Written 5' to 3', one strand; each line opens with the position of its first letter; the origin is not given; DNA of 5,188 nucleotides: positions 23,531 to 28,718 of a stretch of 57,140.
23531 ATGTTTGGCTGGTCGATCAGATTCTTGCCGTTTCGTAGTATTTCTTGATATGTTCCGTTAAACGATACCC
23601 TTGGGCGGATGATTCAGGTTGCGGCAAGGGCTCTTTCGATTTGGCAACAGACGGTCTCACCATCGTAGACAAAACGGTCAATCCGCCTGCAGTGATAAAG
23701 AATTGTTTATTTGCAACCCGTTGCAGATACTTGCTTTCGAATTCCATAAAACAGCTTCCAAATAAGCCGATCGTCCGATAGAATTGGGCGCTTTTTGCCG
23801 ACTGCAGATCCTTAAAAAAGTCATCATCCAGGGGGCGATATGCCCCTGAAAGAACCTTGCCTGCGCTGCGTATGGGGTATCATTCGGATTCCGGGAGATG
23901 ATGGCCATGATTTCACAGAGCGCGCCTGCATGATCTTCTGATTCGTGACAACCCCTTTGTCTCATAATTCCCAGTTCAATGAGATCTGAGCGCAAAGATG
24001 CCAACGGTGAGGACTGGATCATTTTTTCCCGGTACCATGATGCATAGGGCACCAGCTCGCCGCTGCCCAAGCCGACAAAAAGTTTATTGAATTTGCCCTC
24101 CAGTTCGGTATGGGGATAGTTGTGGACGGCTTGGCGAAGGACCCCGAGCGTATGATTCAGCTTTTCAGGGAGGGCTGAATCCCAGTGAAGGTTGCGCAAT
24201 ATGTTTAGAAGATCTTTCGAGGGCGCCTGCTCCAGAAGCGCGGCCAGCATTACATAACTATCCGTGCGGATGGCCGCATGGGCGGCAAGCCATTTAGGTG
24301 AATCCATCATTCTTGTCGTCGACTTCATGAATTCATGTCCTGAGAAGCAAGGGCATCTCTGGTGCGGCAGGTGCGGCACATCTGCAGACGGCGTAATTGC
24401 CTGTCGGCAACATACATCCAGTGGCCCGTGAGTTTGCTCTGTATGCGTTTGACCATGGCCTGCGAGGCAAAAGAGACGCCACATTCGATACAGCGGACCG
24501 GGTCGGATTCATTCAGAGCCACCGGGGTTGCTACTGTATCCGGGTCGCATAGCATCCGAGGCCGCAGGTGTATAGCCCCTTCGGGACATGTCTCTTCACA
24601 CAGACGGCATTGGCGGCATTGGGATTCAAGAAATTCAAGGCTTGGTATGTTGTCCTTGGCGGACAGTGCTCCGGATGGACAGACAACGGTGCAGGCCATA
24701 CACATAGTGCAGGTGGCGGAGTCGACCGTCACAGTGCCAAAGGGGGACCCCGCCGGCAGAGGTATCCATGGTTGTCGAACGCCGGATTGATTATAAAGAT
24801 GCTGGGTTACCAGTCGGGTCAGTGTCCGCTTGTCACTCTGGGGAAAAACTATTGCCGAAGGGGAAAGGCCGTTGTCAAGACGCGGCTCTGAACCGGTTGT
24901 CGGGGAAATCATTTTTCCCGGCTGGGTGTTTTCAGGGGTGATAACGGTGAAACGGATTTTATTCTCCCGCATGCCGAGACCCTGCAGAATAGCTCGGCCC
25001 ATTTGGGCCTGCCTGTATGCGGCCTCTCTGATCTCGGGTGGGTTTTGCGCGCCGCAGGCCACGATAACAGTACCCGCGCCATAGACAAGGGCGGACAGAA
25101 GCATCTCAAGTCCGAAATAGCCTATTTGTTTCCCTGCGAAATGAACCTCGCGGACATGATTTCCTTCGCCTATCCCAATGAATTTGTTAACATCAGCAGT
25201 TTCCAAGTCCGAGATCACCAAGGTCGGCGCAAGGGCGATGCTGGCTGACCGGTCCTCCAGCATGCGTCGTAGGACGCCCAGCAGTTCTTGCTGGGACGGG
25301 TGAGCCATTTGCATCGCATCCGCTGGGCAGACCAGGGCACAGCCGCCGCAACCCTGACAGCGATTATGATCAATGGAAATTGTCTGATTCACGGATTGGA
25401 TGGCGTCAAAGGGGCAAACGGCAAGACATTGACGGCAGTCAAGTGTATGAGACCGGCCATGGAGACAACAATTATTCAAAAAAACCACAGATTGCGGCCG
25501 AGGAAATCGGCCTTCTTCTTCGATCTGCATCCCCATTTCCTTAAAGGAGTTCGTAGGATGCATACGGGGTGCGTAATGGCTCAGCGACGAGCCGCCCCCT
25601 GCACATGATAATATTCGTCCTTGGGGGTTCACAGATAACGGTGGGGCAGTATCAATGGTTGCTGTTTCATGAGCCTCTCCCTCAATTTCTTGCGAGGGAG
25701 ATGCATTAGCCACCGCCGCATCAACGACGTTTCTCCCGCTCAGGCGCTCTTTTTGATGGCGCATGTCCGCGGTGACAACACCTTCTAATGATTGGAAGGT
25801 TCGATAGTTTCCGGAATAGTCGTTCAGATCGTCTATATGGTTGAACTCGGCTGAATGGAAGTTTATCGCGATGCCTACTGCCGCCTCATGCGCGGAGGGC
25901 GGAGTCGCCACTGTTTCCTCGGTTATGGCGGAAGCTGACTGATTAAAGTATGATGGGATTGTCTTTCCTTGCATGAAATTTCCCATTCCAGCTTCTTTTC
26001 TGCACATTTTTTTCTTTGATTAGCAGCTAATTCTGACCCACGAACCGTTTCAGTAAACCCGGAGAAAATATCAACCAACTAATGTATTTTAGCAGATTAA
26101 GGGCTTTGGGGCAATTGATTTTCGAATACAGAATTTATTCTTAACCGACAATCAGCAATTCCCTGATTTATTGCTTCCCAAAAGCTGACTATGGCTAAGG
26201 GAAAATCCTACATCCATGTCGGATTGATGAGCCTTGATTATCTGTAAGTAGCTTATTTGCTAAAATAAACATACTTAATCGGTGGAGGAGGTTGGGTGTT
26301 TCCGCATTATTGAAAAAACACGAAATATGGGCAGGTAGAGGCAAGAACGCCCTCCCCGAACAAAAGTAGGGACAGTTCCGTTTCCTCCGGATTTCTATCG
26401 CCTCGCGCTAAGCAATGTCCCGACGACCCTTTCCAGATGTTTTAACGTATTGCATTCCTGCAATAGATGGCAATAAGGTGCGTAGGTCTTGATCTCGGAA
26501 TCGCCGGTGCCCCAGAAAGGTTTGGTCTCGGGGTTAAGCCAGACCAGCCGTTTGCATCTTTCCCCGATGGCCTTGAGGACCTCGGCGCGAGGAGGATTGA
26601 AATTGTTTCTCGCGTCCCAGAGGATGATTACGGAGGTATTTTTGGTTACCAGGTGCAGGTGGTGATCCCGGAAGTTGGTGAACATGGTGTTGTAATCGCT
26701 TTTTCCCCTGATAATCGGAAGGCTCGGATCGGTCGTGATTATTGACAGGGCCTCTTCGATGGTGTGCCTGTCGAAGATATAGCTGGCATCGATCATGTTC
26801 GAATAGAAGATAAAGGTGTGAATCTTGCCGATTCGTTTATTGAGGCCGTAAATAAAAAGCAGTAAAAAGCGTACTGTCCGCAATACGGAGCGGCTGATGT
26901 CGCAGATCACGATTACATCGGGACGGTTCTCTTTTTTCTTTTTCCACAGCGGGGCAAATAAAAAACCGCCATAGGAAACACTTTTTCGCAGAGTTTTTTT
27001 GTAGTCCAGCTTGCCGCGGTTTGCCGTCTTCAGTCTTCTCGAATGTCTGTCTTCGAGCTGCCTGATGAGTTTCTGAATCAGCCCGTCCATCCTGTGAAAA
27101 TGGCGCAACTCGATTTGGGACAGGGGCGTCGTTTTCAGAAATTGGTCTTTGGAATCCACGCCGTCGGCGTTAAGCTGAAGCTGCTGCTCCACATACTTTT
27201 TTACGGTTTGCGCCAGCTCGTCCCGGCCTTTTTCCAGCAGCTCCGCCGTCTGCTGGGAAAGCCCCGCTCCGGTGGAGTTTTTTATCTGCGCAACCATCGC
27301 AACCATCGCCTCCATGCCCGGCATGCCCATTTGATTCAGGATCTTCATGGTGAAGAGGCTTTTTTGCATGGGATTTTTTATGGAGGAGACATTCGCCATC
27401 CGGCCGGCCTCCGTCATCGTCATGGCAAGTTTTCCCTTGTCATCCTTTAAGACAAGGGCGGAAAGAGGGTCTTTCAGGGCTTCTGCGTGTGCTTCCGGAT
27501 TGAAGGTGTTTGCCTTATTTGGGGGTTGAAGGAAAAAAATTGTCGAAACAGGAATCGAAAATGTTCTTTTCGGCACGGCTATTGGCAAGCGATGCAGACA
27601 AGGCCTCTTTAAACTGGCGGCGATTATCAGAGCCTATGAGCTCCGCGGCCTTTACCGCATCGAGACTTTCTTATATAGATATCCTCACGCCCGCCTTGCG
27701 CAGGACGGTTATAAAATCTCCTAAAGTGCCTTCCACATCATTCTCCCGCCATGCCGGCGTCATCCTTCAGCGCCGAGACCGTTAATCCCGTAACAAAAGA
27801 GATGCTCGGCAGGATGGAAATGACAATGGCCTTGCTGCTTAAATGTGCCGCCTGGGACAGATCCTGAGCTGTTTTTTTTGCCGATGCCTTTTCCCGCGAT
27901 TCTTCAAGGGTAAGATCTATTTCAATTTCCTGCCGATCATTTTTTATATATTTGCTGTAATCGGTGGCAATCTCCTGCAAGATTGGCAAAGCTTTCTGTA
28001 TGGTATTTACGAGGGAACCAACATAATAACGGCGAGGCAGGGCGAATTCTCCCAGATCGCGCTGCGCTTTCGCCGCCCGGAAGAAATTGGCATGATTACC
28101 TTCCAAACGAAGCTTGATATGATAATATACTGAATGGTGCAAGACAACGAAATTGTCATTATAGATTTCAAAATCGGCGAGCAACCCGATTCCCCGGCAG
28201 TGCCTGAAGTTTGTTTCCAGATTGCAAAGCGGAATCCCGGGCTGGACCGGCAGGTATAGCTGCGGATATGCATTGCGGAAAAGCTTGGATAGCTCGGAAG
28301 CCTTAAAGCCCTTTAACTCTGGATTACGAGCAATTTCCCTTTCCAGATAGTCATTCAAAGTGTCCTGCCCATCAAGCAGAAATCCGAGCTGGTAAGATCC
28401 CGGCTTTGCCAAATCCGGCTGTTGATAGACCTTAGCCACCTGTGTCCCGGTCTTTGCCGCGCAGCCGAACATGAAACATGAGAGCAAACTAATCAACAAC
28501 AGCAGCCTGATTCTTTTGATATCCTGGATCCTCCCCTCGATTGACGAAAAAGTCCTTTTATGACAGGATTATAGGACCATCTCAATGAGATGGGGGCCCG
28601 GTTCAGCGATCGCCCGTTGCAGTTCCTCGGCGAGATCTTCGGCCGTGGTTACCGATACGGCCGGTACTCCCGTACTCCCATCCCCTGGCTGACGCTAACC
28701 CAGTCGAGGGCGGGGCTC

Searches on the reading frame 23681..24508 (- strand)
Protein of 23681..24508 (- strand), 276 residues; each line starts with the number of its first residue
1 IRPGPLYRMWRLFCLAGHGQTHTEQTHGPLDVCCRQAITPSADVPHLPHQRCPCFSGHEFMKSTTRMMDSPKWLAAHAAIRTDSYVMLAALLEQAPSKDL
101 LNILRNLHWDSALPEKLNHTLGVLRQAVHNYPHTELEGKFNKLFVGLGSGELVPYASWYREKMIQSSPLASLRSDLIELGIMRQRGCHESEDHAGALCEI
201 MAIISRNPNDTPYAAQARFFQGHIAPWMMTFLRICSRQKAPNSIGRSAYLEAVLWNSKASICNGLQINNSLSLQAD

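Call 9: search_protein_families(library=pfam, proteins=[window:23681-24508:-], max_evalue=0.01)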
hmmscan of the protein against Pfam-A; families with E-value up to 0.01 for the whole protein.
window:23681-24508:- (276 aa): 1 family
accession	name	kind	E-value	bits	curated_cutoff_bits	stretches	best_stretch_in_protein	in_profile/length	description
PF02613.20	Nitrate_red_del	-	5.2e-22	78.8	22.2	1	112-232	3-135/136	Nitrate reductase delta subunit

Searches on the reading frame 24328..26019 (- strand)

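Call 10: search_protein_families(library=pfam, proteins=[window:24328-26019:-], max_evalue=0.01)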
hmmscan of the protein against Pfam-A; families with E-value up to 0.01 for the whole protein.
window:24328-26019:- (564 aa): 11 families
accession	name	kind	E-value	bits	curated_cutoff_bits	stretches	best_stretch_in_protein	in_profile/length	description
PF12837.12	Fer4_6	-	5.1e-20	70.8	25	3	214-235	2-23/24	4Fe-4S binding domain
PF00037.32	Fer4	-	6.6e-20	70.5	21.1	3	215-236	2-23/24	4Fe-4S binding domain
PF12838.12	Fer4_7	-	2.1e-16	60.6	27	3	194-235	4-52/52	4Fe-4S dicluster domain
PF14697.11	Fer4_21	-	3.8e-12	46.6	35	2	192-238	8-59/59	4Fe-4S dicluster domain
PF13187.11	Fer4_9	-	1.7e-11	44.4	27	2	437-483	2-52/52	4Fe-4S dicluster domain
PF13237.11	Fer4_10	-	4.3e-11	43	25.5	2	430-479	2-53/53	4Fe-4S dicluster domain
PF25160.1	LdpA_Fe-S-bd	-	1.3e-10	41.3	27.6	1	194-238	4-45/49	LdpA Fe-S cluster-binding domain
PF12797.12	Fer4_2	-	5.9e-09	35.7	24.5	2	215-233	4-22/22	4Fe-4S binding domain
PF13484.11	Fer4_16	-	1.1e-08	36.2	30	0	437-455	2-20/66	4Fe-4S double cluster binding domain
PF13183.11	Fer4_8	-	3.6e-05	24.7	27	1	435-450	52-67/68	4Fe-4S dicluster domain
PF12798.12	Fer4_3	-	0.00027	22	27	1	437-451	1-15/15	4Fe-4S binding domain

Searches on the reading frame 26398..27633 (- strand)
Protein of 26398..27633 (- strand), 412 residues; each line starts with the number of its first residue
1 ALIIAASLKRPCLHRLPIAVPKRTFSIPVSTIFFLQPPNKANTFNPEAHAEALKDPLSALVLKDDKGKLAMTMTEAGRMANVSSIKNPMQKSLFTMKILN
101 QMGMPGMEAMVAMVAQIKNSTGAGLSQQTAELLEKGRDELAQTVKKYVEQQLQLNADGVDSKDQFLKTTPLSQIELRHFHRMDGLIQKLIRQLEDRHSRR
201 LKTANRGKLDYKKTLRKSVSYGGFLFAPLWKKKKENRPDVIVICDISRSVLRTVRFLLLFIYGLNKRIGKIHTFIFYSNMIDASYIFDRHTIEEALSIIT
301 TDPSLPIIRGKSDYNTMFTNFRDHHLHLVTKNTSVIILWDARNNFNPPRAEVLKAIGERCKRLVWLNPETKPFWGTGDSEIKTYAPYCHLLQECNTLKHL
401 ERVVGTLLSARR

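Call 9: search_protein_families(library=pfam, proteins=[window:26398-27633:-], max_evalue=0.01)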
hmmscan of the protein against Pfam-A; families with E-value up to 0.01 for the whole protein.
window:26398-27633:- (412 aa): 1 family
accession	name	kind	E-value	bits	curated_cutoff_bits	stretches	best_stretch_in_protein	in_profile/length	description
PF05762.20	VWA_CoxE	-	6.6e-29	101.4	26.4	1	189-402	8-221/222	VWA domain containing CoxE-like protein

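Call 40: search_protein_families(library=ncbifam, proteins=[window:26398-27633:-], max_evalue=0.1)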
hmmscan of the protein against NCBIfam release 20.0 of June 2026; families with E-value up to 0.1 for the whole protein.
window:26398-27633:- (412 aa): 1 family
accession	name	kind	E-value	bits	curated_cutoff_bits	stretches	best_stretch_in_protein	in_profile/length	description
NF047783.1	VWA_dom_MadC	equivalog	1.1e-31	110.2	600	1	101-389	191-475/498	MadC family VWA domain-containing protein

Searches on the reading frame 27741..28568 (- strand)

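Call 9: search_protein_families(library=pfam, proteins=[window:27741-28568:-], max_evalue=0.01)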
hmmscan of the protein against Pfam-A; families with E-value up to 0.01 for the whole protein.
window:27741-28568:- (276 aa): 0 families

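Call 40: search_protein_families(library=ncbifam, proteins=[window:27741-28568:-], max_evalue=0.1)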
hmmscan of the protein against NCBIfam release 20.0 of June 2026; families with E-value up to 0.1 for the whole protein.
window:27741-28568:- (276 aa): 1 family
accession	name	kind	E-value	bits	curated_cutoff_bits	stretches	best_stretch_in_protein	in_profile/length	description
NF041945.1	LuxN_Vibrio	equivalog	0.068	11.2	1550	1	201-273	361-433/839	quorum-sensing autoinducer 1 sensor kinase/phosphatase LuxN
